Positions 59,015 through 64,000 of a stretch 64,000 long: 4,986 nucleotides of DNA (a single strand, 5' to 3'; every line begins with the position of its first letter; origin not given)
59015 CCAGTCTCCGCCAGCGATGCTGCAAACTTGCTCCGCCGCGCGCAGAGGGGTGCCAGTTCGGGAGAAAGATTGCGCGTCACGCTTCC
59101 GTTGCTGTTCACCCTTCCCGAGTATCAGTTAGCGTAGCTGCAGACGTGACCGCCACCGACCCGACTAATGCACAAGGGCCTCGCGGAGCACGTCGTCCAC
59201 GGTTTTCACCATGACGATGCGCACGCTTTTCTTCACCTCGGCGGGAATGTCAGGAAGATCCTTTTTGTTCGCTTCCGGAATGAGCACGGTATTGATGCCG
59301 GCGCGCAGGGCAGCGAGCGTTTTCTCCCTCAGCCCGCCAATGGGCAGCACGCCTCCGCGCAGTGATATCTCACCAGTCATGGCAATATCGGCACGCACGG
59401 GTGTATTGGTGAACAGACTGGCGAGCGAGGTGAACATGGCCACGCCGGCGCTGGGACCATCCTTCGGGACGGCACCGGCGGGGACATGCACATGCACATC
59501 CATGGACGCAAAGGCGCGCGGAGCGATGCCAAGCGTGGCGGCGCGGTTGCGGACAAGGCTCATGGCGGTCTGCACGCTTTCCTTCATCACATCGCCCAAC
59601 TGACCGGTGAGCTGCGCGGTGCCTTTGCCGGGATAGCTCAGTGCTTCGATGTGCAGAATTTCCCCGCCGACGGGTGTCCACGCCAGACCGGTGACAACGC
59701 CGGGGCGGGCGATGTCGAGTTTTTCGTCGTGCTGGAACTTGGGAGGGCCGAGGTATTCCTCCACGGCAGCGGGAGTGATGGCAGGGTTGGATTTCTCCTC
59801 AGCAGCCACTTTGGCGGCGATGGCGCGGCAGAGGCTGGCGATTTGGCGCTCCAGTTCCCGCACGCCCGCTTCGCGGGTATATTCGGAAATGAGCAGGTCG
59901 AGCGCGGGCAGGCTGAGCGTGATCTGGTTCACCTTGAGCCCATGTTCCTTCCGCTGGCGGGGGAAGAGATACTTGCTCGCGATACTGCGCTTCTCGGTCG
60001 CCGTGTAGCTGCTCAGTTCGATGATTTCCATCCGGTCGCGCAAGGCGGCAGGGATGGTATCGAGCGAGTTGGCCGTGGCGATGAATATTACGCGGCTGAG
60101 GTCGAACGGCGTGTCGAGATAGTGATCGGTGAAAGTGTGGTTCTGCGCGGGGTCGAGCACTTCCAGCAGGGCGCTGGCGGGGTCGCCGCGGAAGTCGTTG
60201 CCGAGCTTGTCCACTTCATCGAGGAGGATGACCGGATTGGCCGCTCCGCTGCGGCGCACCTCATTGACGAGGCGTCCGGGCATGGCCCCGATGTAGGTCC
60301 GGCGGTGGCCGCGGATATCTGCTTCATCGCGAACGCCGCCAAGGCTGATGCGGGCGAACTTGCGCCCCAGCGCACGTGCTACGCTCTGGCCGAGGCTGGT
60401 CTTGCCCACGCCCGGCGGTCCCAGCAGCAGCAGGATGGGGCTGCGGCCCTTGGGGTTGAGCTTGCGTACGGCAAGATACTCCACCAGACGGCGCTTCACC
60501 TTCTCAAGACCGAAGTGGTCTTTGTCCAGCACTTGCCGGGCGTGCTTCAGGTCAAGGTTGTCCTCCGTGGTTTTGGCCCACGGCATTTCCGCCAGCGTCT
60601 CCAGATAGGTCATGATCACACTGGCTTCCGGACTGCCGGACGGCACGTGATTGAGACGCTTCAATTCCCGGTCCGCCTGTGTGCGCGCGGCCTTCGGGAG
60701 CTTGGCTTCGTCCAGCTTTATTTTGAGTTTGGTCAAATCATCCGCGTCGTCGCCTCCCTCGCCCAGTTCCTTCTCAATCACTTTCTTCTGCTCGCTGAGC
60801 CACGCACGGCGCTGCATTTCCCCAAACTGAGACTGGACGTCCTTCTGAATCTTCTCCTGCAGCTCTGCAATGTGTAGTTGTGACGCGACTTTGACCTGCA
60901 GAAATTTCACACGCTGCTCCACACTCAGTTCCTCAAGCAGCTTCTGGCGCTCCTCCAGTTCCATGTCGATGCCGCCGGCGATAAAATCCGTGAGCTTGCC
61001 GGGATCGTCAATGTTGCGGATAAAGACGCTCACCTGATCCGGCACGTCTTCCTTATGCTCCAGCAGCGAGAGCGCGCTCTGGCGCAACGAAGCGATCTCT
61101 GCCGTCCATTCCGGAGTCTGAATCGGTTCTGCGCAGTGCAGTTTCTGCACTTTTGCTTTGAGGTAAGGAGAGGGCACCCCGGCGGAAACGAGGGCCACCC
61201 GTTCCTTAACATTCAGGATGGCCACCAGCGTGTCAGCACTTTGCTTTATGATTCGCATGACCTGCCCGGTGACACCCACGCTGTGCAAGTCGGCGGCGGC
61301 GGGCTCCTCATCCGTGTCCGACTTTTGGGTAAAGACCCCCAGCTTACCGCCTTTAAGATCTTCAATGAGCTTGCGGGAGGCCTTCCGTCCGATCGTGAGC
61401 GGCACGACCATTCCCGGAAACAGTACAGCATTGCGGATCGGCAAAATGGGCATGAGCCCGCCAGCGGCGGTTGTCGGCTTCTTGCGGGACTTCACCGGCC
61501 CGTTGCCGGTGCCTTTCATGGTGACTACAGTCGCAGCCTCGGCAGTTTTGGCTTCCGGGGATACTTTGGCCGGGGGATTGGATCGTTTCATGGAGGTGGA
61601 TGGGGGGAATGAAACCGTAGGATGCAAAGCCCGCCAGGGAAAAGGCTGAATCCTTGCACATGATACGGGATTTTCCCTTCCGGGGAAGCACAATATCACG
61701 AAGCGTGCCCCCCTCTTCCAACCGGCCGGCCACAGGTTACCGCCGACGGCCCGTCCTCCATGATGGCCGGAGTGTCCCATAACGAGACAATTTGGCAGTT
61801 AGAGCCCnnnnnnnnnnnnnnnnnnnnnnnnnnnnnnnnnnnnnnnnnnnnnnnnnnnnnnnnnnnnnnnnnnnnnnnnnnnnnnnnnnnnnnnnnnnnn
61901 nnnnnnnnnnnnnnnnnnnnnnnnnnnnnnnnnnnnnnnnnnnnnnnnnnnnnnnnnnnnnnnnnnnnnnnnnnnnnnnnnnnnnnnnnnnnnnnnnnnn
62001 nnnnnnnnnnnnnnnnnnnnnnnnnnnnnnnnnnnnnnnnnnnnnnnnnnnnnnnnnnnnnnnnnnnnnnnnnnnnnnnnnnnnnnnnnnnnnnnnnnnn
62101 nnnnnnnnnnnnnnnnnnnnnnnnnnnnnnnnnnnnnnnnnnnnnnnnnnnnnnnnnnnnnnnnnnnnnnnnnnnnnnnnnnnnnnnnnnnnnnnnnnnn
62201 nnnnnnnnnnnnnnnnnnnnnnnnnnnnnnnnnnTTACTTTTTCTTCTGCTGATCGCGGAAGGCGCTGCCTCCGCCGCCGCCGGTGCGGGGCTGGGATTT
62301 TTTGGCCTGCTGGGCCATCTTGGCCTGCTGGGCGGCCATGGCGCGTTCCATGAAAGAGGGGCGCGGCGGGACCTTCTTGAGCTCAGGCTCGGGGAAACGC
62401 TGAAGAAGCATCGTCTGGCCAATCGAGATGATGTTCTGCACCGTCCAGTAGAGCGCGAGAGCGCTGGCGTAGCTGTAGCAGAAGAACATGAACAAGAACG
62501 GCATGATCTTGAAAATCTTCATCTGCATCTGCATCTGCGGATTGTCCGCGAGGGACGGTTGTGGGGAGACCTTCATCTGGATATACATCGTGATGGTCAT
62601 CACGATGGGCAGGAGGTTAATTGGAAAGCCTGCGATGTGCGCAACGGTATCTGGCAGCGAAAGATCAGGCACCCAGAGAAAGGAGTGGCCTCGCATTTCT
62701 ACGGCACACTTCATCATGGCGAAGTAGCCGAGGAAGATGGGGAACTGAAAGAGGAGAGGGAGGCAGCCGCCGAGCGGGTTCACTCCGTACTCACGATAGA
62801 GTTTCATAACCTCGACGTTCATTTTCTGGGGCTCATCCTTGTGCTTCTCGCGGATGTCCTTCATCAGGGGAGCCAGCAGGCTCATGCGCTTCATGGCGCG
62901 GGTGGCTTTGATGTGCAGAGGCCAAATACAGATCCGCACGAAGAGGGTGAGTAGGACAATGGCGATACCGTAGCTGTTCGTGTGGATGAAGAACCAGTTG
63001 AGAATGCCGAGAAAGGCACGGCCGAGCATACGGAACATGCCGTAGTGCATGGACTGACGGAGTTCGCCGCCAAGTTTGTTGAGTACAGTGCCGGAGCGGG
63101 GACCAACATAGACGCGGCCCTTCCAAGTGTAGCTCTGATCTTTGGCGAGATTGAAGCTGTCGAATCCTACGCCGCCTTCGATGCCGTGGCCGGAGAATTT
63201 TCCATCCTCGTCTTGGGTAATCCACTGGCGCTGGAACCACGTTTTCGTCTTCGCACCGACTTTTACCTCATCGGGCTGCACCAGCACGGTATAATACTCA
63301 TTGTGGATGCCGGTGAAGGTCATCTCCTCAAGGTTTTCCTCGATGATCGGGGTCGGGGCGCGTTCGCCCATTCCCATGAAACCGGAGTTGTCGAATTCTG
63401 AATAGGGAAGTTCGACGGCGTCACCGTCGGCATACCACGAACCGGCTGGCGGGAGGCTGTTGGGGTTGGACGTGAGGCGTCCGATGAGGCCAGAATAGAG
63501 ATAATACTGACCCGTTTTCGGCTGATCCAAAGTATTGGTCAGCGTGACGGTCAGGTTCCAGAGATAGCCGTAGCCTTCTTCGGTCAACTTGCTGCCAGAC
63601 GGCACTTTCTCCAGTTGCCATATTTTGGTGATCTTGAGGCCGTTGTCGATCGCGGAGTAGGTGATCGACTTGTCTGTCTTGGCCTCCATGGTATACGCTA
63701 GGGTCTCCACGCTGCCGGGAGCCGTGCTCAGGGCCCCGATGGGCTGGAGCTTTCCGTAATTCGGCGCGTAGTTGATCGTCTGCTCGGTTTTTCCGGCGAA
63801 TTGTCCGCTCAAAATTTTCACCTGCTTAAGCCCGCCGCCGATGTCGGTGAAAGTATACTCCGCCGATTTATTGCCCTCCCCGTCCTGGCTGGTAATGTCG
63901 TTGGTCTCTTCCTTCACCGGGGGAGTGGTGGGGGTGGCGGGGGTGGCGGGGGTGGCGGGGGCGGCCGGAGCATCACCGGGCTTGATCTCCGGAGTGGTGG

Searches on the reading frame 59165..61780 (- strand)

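Call 73: search_protein_families(library=pfam, proteins=[window:59165-61780:-], max_evalue=0.001)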
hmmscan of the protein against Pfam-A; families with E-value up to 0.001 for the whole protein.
window:59165-61780:- (871 aa): 12 families
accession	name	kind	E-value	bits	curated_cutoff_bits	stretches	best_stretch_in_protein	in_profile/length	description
PF05362.19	Lon_C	-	1.3e-86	289.9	21.1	1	668-870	2-204/205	Lon protease (S16) C-terminal proteolytic domain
PF02190.22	LON_substr_bdg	-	3.5e-37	128.7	28.7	1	110-293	2-193/200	ATP-dependent protease La (LON) substrate-binding domain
PF00004.35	AAA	-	7.9e-25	88.3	21.2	1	450-588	1-127/131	ATPase family associated with various cellular activities (AAA)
PF22667.2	Lon_lid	-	2.8e-20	72.2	27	1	611-664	1-54/57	Lon protease AAA+ ATPase lid domain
PF07728.20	AAA_5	-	4e-11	43.5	22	1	450-584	2-139/139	AAA domain (dynein-related subfamily)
PF07724.20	AAA_2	-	1.3e-06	28.9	27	1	450-577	6-130/166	AAA domain (Cdc48 subfamily)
PF13191.12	AAA_16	-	9.1e-06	26.7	32.6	1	444-487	21-63/167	AAA ATPase domain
PF13541.12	ChlI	-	1.5e-05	25.3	27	1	717-838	7-121/121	Subunit ChlI of Mg-chelatase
PF08298.17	AAA_PrkA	-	7.8e-05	22.3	25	1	419-471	58-109/358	PrkA AAA domain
PF13401.12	AAA_22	-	0.00046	20.9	27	0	448-531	6-97/130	AAA domain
PF07726.17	AAA_3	-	0.00048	20.5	27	1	450-574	2-114/131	ATPase family associated with various cellular activities (AAA)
PF05496.18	RuvB_N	-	0.00063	20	27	0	421-487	8-73/159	Holliday junction DNA helicase RuvB P-loop domain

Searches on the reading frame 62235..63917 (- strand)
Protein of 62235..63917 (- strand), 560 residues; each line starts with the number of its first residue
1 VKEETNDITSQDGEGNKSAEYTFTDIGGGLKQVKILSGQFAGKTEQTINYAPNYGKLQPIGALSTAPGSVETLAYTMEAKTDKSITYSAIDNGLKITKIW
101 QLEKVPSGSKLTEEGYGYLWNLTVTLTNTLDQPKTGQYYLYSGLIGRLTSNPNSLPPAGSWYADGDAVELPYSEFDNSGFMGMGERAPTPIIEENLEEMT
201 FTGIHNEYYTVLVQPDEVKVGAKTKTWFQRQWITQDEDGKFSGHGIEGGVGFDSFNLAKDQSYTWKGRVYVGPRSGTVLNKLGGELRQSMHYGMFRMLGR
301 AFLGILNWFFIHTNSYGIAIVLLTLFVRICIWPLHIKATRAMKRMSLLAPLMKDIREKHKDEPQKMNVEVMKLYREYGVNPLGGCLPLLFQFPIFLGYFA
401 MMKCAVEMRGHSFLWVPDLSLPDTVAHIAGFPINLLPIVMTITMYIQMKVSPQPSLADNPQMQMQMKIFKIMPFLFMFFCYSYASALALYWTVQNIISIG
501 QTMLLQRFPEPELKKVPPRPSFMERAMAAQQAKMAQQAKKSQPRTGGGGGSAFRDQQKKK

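Call 73: search_protein_families(library=pfam, proteins=[window:62235-63917:-], max_evalue=0.001)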
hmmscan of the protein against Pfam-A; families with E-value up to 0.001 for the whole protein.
window:62235-63917:- (560 aa): 2 families
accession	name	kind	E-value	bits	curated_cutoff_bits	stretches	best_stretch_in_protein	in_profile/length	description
PF02096.25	60KD_IMP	-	2.7e-53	180.7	35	1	316-507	1-163/163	60Kd inner membrane protein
PF14849.12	YidC_periplas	-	0.00035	21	24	0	118-302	113-280/283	YidC periplasmic domain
